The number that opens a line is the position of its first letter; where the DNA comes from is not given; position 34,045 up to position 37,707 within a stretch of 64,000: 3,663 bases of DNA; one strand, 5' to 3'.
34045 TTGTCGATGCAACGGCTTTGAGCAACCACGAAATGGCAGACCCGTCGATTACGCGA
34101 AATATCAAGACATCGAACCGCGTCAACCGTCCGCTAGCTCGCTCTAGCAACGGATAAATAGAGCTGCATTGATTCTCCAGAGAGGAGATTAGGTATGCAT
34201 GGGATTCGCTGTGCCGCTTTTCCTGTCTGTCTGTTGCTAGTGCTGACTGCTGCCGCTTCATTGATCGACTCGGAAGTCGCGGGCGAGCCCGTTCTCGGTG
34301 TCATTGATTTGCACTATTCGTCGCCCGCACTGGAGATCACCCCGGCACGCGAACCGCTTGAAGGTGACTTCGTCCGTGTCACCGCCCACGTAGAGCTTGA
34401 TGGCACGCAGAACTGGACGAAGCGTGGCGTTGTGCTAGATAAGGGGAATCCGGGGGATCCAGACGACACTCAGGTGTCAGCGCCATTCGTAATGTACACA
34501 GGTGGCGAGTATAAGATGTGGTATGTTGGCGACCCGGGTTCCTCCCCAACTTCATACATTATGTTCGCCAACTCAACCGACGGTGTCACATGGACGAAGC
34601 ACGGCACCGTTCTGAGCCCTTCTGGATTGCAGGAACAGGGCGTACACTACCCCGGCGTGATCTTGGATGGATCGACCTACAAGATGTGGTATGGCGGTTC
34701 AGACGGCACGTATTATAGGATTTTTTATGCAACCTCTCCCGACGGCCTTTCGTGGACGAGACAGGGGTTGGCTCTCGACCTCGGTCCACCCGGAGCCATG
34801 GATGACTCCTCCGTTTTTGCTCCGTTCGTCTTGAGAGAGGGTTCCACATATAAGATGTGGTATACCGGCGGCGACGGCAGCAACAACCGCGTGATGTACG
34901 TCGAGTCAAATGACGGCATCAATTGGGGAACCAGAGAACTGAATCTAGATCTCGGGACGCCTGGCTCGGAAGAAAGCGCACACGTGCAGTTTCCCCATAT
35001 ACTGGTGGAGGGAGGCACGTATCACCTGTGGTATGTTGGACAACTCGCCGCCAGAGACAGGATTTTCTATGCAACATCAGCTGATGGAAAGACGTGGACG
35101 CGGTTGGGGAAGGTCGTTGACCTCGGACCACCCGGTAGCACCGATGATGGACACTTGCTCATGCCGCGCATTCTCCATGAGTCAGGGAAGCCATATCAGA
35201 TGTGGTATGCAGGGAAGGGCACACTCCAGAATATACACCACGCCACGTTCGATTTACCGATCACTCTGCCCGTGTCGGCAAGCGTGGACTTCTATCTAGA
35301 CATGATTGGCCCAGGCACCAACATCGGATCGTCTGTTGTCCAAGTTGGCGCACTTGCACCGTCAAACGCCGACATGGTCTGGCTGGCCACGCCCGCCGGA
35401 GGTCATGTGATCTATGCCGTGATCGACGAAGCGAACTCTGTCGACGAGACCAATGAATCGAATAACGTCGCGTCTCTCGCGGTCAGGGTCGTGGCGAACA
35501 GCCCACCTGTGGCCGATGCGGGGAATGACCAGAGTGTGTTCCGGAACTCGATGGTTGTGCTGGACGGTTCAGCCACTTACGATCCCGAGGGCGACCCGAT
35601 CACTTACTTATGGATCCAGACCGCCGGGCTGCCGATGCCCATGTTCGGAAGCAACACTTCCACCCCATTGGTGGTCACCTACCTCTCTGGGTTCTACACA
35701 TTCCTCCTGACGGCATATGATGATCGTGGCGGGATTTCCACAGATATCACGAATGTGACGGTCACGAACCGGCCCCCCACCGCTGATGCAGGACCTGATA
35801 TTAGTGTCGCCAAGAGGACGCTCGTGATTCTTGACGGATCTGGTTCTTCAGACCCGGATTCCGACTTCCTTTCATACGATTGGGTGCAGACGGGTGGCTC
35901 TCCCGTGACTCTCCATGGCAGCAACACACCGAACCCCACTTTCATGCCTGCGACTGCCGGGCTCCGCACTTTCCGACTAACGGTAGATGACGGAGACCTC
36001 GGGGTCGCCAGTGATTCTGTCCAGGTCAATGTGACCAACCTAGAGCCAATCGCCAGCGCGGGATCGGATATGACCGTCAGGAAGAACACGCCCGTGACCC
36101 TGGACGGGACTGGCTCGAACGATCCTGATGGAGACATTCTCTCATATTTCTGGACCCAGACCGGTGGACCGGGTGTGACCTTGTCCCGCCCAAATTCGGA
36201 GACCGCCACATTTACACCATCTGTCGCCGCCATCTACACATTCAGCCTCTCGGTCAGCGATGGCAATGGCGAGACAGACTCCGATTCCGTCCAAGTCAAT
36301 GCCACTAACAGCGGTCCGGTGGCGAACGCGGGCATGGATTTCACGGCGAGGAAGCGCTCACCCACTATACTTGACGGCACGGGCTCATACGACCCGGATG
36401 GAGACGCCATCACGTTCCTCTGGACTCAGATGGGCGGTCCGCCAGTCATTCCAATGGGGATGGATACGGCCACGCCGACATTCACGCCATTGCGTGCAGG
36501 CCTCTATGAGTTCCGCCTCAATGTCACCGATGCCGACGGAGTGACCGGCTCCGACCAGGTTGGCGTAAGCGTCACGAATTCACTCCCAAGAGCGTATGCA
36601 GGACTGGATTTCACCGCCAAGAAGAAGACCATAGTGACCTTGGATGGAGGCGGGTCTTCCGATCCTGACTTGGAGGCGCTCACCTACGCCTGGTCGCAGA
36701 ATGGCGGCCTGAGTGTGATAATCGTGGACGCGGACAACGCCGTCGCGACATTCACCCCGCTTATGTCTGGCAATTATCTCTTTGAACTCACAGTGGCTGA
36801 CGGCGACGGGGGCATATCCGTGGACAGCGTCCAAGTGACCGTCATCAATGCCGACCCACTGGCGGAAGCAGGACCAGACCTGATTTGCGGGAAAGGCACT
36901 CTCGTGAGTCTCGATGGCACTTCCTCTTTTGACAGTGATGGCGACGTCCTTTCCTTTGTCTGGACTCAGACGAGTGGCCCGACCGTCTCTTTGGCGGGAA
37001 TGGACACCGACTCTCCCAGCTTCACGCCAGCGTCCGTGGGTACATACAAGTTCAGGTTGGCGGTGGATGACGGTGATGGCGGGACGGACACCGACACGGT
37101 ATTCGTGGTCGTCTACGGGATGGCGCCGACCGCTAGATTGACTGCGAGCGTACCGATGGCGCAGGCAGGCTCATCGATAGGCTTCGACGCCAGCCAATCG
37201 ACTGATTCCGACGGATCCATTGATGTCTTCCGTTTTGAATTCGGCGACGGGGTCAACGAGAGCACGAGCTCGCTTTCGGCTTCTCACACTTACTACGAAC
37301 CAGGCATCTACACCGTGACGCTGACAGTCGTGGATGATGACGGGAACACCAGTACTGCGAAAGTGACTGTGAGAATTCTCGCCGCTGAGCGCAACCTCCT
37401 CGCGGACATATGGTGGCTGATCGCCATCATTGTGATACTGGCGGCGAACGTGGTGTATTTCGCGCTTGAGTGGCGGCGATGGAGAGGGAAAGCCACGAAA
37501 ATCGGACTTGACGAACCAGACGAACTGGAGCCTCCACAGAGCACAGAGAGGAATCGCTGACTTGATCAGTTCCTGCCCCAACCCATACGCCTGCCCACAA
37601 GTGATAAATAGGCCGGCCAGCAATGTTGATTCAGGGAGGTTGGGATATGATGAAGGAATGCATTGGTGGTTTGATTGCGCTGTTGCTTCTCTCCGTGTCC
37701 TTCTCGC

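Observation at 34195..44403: Three tandem giant paralogs share one N-terminal module but have completely different C-terminal repeat arrays (domain shuffling)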

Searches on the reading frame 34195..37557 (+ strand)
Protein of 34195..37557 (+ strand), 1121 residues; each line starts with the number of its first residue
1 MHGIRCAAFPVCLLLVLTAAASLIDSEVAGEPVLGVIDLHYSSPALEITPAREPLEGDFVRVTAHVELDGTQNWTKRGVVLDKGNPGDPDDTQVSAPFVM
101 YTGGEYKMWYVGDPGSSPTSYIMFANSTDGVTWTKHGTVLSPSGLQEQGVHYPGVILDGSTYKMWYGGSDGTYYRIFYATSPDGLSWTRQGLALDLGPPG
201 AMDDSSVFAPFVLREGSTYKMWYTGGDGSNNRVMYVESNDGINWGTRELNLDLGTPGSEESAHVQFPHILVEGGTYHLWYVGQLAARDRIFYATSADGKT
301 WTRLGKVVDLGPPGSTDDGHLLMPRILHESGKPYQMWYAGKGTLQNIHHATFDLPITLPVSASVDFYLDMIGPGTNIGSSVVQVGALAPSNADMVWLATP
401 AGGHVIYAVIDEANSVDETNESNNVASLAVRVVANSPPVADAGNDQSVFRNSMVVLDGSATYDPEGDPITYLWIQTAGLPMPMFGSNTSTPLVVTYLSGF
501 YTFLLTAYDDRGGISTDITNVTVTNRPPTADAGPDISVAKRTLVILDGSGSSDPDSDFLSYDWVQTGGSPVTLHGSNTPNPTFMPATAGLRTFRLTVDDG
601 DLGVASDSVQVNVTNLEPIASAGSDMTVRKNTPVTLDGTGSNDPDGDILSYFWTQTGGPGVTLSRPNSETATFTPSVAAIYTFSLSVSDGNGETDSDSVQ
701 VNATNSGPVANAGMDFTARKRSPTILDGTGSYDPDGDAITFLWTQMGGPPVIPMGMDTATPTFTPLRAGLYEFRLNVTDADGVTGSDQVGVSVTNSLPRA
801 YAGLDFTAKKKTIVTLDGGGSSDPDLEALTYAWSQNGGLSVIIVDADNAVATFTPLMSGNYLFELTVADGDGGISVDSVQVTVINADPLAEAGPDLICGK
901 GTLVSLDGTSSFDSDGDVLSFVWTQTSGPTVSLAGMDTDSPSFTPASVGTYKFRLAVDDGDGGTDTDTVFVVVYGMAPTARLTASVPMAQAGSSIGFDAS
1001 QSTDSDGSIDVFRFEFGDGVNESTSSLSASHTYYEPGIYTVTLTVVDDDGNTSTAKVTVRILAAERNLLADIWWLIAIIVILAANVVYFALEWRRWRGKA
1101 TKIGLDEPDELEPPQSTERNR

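Call 6: search_protein_families(library=pfam, proteins=[window:34195-37557:+], max_evalue=0.01)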
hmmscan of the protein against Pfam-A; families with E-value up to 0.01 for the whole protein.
window:34195-37557:+ (1121 aa): 16 families
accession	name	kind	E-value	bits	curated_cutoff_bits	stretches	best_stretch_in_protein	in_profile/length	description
PF22352.2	K319L-like_PKD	-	2.2e-110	361.3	27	7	622-702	1-83/84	K319L-like, PKD domain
PF18911.6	PKD_4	-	1.7e-66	220.7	27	7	977-1060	3-84/85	PKD domain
PF17963.7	Big_9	-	2.6e-36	124.8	23.6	5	617-702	3-89/89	Bacterial Ig domain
PF00801.26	PKD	-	3.1e-29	101.2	23.5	3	981-1058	3-79/80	PKD domain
PF21027.3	Sde0182_C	-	1.1e-25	90.4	27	0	726-746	4-24/83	Cellulose-binding protein Sde0182, C-terminal domain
PF02010.21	REJ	-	2.4e-23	82.9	25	4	569-654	41-127/452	REJ domain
PF07495.19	Y_Y_Y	-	2e-14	53.6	26.6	0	844-878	24-57/65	Y_Y_Y domain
PF00251.26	Glyco_hydro_32N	-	1.5e-06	28.4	22.1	0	179-307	43-175/307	Glycosyl hydrolases family 32 N-terminal domain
PF04041.19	Glyco_hydro_130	-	3.8e-06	26.5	26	1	120-191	67-140/320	beta-1,4-mannooligosaccharide phosphorylase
PF17892.7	Cadherin_5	-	7.1e-06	26.2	26.5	1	615-702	2-96/98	Cadherin-like domain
PF07705.17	CARDB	-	1.4e-05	25.7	22.7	1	381-427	51-100/101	CARDB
PF24908.1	Ig_SIBA-E_2nd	-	3e-05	24.6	27.8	0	748-783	43-78/117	Integrin beta-like protein A-E, second Ig-like domain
PF08329.16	ChitinaseA_N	-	0.00019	21.6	21.2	0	759-794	73-108/133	Chitinase A, N-terminal domain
PF16403.11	Bact_surface_Ig-like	-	0.0033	17.9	27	0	1033-1060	43-70/71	Bacterial surface protein, Ig-like domain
PF22839.2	DUF7015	-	0.0039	17.8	35.2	0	724-748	64-88/100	Domain of unknown function (DUF7015)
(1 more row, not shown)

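Call 7: search_protein_families(library=ncbifam, proteins=[window:34195-37557:+], max_evalue=0.01)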
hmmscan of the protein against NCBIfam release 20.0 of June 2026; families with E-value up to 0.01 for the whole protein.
window:34195-37557:+ (1121 aa): 8 families
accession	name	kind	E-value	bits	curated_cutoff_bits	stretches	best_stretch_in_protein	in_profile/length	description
NF038112.1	myxo_dep_M36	subfamily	2.6e-116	389.5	1500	2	705-1065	1187-1567/1604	myxosortase-dependent M36 family metallopeptidase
NF038111.1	rhom_dep_M36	equivalog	1.5e-42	145.2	1700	5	618-706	1187-1280/1315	rhombosortase-dependent M36 family metallopeptidase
NF012211.1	tand_rpt_95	domain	2.7e-14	52.9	90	3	641-711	19-94/98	tandem-95 repeat protein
NF052550.1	BManbPhaseBMBP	equivalog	6.9e-08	32.2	450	1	119-195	57-138/296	beta-1,2-mannobiose phosphorylase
NF058578.1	CPR_pilus_PamR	equivalog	8.2e-05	21.6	300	1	1020-1053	191-230/297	pilus system RbmA-like protein PamR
NF058598.1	BetMansidBT3780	equivalog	0.00013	21.2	550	0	119-195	92-176/366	beta-1,2-mannosidase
NF033932.1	LapB_rpt_80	domain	0.0002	21.6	45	1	1037-1065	1-30/83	LapB repeat-containing protein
NF049888.1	AlphArabdaseBT0367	equivalog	0.0058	15.3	800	0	91-174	120-206/486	arabinan endo-1,5-alpha-L-arabinosidase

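Call 46: find_encoding_contigs(protein=window:34195-37557:+, flank=2000, max_places=4)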
Protein window:34195-37557:+ (1121 aa): 4 contigs read that carry it; 2 places shown.
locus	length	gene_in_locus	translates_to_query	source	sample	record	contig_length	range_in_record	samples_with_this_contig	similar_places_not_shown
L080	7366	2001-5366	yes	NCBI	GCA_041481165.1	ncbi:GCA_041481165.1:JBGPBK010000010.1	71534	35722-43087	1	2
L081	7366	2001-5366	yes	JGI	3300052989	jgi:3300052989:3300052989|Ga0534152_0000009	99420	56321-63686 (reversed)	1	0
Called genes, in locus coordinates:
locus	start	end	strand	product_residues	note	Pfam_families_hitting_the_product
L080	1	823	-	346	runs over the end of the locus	PF00534:Glycos_transf_1, PF13692:Glyco_trans_1_4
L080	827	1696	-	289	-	PF02475:TRM5-TYW2_MTfase (weak), PF01135:PCMT (weak), PF05050:Methyltransf_21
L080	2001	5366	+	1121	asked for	PF22352:K319L-like_PKD, PF22352:K319L-like_PKD, PF17963:Big_9, PF18911:PKD_4, PF22352:K319L-like_PKD, PF22352:K319L-like_PKD, PF22352:K319L-like_PKD, PF18911:PKD_4, +16 more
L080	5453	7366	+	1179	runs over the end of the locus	PF02010:REJ (faint), PF04041:Glyco_hydro_130 (weak), PF07705:CARDB (weak), PF18911:PKD_4, PF00801:PKD (faint), PF21027:Sde0182_C (faint), PF24058:DUF7359 (faint)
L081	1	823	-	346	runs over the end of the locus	PF00534:Glycos_transf_1, PF13692:Glyco_trans_1_4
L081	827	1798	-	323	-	PF02475:TRM5-TYW2_MTfase (weak), PF01135:PCMT (weak), PF05050:Methyltransf_21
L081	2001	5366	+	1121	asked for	PF22352:K319L-like_PKD, PF22352:K319L-like_PKD, PF17963:Big_9, PF18911:PKD_4, PF22352:K319L-like_PKD, PF22352:K319L-like_PKD, PF22352:K319L-like_PKD, PF18911:PKD_4, +16 more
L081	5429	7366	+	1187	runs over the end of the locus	PF02010:REJ (faint), PF04041:Glyco_hydro_130 (weak), PF07705:CARDB (weak), PF18911:PKD_4, PF00801:PKD (faint), PF21027:Sde0182_C (faint), PF24058:DUF7359 (faint)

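Call 48: list_cluster_members(proteins=[window:34195-37557:+, window:37647-41183:+, window:41311-44400:+])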
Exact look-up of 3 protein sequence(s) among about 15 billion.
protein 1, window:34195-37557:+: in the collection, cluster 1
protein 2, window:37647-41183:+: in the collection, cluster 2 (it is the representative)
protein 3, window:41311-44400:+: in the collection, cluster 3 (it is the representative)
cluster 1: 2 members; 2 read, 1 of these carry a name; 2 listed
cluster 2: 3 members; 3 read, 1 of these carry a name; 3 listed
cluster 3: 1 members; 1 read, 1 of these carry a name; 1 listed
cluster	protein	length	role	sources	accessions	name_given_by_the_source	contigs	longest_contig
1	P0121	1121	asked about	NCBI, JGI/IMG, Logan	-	PKD repeat protein/predicted GH43/DUF377 family glycosyl hydrolase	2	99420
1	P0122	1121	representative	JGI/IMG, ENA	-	-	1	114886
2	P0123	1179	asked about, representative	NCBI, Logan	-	-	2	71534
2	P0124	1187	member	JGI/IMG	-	hypothetical protein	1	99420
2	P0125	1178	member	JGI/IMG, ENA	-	-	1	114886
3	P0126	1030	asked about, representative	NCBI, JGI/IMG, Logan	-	predicted GH43/DUF377 family glycosyl hydrolase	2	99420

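Call 49: find_encoding_contigs(protein=P0122, flank=10000, max_places=3)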
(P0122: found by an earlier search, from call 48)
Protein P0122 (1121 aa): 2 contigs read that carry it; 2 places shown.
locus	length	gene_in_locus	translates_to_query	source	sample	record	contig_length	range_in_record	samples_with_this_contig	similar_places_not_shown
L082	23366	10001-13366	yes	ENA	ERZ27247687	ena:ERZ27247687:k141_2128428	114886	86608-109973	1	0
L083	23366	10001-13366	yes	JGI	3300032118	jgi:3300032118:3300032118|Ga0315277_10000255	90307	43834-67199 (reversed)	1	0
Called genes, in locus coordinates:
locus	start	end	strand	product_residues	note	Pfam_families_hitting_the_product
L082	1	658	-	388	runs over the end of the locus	PF13248:Zn_ribbon_3 (weak), PF13371:TPR_9 (weak), PF13432:TPR_16, PF00515:TPR_1, PF07719:TPR_2, PF13181:TPR_8, PF13414:TPR_11, PF00515:TPR_1 (weak), +10 more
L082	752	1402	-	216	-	PF13489:Methyltransf_23 (faint), PF08241:Methyltransf_11 (weak)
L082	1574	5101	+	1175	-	PF22352:K319L-like_PKD, PF18911:PKD_4, PF22352:K319L-like_PKD, PF18911:PKD_4, PF22352:K319L-like_PKD, PF22352:K319L-like_PKD, PF18911:PKD_4, PF22352:K319L-like_PKD, +17 more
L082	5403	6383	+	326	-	PF01370:Epimerase, PF04321:RmlD_sub_bind, PF16363:GDP_Man_Dehyd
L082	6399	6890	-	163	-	-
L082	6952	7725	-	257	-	-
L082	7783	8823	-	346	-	PF00534:Glycos_transf_1, PF13692:Glyco_trans_1_4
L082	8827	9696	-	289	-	PF02475:TRM5-TYW2_MTfase (weak), PF01135:PCMT (weak), PF05050:Methyltransf_21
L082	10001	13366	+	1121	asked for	PF22352:K319L-like_PKD, PF22352:K319L-like_PKD, PF17963:Big_9, PF18911:PKD_4, PF22352:K319L-like_PKD, PF22352:K319L-like_PKD, PF18911:PKD_4, PF22352:K319L-like_PKD, +13 more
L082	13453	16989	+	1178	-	PF02010:REJ (faint), PF04041:Glyco_hydro_130 (weak), PF07705:CARDB (faint), PF18911:PKD_4, PF21027:Sde0182_C (faint), PF24058:DUF7359 (faint), PF18911:PKD_4 (weak), PF00801:PKD (weak)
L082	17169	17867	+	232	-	PF13088:BNR_2 (weak), PF04041:Glyco_hydro_130 (weak)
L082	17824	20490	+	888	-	PF07705:CARDB, PF13750:Big_3_3 (faint)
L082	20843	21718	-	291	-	PF01370:Epimerase, PF04321:RmlD_sub_bind, PF16363:GDP_Man_Dehyd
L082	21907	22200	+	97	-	-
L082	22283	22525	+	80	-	-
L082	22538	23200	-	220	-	PF01135:PCMT, PF13649:Methyltransf_25 (faint)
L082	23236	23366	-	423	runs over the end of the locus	PF02040:ArsB, PF03600:CitMHS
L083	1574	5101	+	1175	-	PF22352:K319L-like_PKD, PF18911:PKD_4, PF22352:K319L-like_PKD, PF18911:PKD_4, PF22352:K319L-like_PKD, PF22352:K319L-like_PKD, PF18911:PKD_4, PF22352:K319L-like_PKD, +17 more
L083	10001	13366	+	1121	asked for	PF22352:K319L-like_PKD, PF22352:K319L-like_PKD, PF17963:Big_9, PF18911:PKD_4, PF22352:K319L-like_PKD, PF22352:K319L-like_PKD, PF18911:PKD_4, PF22352:K319L-like_PKD, +13 more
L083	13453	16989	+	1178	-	PF02010:REJ (faint), PF04041:Glyco_hydro_130 (weak), PF07705:CARDB (faint), PF18911:PKD_4, PF21027:Sde0182_C (faint), PF24058:DUF7359 (faint), PF18911:PKD_4 (weak), PF00801:PKD (weak)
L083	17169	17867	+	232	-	PF13088:BNR_2 (weak), PF04041:Glyco_hydro_130 (weak)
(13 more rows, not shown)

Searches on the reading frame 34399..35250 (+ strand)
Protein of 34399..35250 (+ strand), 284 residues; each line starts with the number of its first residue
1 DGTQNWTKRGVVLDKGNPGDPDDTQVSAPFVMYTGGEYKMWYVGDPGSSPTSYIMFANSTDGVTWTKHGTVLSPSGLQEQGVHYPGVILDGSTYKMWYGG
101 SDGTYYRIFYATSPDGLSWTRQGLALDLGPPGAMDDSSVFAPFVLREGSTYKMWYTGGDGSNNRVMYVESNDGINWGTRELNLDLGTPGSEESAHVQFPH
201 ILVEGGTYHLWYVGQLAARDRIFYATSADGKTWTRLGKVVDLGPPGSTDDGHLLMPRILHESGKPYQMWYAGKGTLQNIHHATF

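Call 69: search_protein_representatives(protein=window:34399-35250:+)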
Query: 284 residues. Proteins with E-value up to 0.001 (for the whole library): 8990; up to 1e-10: 4373; up to 1e-30: 936. The best 150 are listed.
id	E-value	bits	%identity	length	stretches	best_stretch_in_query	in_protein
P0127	0.0e+00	2008.5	42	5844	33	5-236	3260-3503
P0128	1.9e-234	792.5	39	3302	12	84-243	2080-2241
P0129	9.4e-193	655.6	43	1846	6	4-243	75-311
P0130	1.2e-185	632.2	42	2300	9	12-198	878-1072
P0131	5.9e-166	567.6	40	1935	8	12-250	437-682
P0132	1.9e-161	552.8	46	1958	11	36-190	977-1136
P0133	4.0e-142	489.3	50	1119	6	88-282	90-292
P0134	1.7e-139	480.6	46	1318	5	80-284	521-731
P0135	3.0e-136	470.0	42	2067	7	55-253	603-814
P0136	6.4e-136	468.9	49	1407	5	82-259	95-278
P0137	1.3e-134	464.6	42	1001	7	81-263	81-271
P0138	8.3e-132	455.4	41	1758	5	82-226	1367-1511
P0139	5.2e-129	446.2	41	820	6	124-273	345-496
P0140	3.6e-124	430.3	46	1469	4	29-226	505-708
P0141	2.0e-123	427.9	35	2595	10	90-234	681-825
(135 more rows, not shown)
